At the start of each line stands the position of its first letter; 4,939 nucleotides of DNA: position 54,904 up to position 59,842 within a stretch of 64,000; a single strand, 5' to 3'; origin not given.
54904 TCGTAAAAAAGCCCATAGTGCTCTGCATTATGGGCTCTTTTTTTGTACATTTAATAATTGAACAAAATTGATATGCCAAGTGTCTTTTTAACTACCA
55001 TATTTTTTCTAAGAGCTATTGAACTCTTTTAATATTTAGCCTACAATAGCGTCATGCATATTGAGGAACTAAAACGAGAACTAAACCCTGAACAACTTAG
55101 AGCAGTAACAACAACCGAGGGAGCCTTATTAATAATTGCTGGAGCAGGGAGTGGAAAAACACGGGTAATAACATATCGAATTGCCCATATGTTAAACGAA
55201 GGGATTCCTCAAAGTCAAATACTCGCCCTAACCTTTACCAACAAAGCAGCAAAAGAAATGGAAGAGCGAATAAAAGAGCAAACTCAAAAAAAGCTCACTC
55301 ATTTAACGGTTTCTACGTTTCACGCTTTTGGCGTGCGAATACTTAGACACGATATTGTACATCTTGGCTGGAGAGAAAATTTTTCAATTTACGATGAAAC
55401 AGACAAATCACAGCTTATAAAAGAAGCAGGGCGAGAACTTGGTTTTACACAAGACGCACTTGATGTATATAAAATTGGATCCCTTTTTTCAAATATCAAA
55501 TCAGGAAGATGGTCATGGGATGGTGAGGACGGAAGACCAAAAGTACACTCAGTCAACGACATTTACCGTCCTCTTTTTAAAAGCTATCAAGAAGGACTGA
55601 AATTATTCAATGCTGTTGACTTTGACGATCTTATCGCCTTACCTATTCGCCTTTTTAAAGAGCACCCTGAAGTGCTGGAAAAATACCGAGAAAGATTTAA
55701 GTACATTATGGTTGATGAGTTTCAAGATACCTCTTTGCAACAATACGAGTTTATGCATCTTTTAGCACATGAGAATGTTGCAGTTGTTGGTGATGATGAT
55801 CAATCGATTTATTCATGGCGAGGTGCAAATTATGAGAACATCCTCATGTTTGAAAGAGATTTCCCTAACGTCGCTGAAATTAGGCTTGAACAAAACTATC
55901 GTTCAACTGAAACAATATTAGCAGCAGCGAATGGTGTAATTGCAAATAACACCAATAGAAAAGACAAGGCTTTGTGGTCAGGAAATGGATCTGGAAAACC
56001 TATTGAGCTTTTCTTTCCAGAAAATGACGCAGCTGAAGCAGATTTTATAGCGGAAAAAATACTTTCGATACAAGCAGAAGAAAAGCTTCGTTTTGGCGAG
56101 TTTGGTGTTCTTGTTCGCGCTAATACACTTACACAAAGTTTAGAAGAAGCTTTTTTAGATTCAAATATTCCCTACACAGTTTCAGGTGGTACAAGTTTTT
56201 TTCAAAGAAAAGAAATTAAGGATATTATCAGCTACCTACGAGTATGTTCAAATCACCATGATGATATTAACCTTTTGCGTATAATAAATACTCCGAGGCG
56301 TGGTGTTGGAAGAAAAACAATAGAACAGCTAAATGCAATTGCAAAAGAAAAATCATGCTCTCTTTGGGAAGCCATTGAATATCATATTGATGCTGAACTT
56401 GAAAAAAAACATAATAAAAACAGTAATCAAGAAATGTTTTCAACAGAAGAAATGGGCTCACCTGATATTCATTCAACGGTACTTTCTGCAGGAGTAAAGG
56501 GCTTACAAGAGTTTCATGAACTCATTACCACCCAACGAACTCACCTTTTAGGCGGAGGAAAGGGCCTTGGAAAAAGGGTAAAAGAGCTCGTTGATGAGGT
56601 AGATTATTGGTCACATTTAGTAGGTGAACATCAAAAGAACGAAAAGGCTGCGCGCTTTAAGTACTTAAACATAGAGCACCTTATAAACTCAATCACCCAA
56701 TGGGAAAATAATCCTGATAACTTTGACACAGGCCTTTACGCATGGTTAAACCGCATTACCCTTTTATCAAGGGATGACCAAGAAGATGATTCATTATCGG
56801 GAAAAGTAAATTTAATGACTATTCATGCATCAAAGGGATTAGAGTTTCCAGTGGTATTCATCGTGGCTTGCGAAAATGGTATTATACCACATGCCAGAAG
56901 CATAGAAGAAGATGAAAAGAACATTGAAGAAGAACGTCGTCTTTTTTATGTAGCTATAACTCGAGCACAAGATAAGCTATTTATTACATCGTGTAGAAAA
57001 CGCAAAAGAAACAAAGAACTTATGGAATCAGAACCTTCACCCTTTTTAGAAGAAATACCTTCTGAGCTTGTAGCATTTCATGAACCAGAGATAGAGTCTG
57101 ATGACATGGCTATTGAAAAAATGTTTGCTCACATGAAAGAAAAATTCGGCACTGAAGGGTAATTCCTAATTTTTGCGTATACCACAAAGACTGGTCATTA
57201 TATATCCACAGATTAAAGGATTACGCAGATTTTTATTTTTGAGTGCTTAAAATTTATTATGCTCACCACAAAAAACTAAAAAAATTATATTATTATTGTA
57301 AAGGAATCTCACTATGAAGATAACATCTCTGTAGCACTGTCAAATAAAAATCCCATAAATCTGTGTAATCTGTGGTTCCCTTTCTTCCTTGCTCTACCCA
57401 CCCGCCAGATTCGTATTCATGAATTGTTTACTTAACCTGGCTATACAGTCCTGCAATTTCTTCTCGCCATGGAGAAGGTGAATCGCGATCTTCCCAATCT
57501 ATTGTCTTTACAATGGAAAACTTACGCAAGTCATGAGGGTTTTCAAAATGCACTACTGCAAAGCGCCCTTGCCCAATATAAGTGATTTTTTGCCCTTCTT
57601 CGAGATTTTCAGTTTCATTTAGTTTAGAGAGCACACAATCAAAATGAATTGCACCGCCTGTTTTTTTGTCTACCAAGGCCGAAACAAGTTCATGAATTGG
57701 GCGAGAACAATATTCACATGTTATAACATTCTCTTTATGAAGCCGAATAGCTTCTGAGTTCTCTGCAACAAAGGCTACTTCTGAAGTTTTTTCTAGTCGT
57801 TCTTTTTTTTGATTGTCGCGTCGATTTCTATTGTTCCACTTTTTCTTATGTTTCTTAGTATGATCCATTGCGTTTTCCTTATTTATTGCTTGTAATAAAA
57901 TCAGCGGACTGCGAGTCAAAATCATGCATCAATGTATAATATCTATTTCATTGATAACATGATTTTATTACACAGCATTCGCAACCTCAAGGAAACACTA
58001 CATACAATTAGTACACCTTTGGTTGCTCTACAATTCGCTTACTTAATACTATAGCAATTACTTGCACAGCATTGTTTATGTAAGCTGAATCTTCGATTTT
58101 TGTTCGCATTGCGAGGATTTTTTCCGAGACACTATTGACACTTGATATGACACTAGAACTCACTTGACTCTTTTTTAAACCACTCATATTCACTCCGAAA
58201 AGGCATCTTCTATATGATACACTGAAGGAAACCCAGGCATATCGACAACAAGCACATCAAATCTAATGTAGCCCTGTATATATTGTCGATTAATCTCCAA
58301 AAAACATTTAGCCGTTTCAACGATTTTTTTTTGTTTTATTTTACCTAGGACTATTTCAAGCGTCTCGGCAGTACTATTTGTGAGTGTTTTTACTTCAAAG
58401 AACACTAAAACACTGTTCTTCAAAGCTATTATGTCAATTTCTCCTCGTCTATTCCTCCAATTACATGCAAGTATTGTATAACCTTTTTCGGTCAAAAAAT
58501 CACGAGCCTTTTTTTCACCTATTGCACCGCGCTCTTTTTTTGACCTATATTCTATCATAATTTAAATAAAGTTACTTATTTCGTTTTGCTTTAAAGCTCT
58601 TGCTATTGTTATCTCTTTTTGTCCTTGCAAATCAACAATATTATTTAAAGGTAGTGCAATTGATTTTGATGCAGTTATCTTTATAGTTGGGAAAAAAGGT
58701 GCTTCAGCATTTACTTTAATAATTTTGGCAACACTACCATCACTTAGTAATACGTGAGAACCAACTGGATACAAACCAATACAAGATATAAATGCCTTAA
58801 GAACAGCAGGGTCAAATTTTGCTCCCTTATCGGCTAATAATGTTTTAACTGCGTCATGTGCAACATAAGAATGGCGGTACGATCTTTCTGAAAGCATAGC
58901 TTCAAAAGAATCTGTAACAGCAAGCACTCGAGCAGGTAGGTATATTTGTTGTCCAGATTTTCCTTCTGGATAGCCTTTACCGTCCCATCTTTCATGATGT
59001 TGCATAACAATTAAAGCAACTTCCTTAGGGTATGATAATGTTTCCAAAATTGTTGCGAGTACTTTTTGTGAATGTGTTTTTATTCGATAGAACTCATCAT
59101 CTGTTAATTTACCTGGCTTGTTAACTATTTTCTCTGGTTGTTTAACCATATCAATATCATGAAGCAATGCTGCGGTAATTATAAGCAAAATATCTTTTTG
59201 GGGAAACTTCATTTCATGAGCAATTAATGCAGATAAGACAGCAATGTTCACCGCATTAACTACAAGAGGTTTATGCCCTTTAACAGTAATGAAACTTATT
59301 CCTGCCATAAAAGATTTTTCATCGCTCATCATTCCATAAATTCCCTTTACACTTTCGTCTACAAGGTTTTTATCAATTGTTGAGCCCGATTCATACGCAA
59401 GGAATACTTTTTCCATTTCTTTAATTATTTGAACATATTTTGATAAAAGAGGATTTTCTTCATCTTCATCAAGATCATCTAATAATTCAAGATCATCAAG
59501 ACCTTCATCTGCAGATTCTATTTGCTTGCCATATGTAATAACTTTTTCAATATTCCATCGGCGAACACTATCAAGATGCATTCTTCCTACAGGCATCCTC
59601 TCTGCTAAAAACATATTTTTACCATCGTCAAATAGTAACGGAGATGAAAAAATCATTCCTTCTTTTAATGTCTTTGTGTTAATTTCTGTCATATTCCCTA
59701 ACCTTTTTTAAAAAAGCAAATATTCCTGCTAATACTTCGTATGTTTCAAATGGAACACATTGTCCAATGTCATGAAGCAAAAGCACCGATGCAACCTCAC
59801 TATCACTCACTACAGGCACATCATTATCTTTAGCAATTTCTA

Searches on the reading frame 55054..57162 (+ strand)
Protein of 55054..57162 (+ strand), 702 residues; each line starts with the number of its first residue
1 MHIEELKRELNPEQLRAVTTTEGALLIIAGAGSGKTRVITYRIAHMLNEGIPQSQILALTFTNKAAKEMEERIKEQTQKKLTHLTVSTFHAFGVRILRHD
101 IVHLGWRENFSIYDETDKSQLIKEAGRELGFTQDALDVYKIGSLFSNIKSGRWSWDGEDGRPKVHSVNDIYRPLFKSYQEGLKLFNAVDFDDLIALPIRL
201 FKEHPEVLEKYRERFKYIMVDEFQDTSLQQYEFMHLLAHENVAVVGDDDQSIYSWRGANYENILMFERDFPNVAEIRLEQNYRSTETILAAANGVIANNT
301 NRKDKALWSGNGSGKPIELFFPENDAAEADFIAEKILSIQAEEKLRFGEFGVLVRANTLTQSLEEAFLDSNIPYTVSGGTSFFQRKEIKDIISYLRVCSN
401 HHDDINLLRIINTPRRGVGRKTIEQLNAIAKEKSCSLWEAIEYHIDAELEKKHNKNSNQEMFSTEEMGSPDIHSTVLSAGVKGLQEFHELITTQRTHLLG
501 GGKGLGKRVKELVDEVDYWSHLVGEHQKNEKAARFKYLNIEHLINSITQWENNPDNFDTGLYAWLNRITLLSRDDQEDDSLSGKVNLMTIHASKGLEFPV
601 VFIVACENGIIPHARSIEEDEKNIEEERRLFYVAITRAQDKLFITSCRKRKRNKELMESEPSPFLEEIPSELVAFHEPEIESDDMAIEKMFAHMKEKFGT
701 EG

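Call 73: search_protein_families(library=pfam, proteins=[window:55054-57162:+], max_evalue=0.00001)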
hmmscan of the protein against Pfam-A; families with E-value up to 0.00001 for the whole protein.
window:55054-57162:+ (702 aa): 6 families
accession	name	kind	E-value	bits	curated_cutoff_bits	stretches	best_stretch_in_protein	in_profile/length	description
PF00580.27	UvrD-helicase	-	2.2e-86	290.3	23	1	10-271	1-271/271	UvrD/REP helicase N-terminal domain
PF13361.12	UvrD_C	-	3.2e-78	264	25.6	1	276-648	1-349/350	UvrD-like helicase C-terminal domain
PF13245.12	AAA_19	-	1.7e-24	86.9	25.1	1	14-254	1-132/134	AAA domain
PF13538.12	UvrD_C_2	-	2.9e-11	43.5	27.4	1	587-644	4-51/52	UvrD-like helicase C-terminal domain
PF13604.12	AAA_30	-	4.8e-10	39.9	27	1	9-86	1-81/191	AAA domain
PF01443.25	Viral_helicase1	-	6.7e-09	36.3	21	0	582-644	174-226/228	Viral superfamily 1 RNA helicase core domain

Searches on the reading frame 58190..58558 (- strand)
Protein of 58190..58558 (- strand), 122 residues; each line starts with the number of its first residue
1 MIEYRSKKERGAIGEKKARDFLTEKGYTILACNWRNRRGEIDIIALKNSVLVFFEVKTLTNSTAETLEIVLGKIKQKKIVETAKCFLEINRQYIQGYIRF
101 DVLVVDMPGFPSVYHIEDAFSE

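Call 74: search_protein_families(library=pfam, proteins=[window:58190-58558:-], max_evalue=0.001)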
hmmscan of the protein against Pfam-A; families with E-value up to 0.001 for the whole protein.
window:58190-58558:- (122 aa): 2 families
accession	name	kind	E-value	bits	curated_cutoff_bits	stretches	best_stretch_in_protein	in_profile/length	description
PF02021.23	UPF0102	-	1.3e-22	80.4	23.6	1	14-105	1-80/80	Uncharacterised protein family UPF0102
PF08378.17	NERD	-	3.2e-06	28.1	22.1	1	10-66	1-64/111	Nuclease-related domain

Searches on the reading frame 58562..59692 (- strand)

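Call 74: search_protein_families(library=pfam, proteins=[window:58562-59692:-], max_evalue=0.001)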
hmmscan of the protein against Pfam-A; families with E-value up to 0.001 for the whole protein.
window:58562-59692:- (376 aa): 2 families
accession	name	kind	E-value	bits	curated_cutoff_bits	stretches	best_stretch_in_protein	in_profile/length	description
PF13487.12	HD_5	-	6.6e-33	114.3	27.2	1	148-297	19-170/170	HD domain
PF01966.28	HD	-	7.2e-16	59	22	1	149-266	7-116/116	HD domain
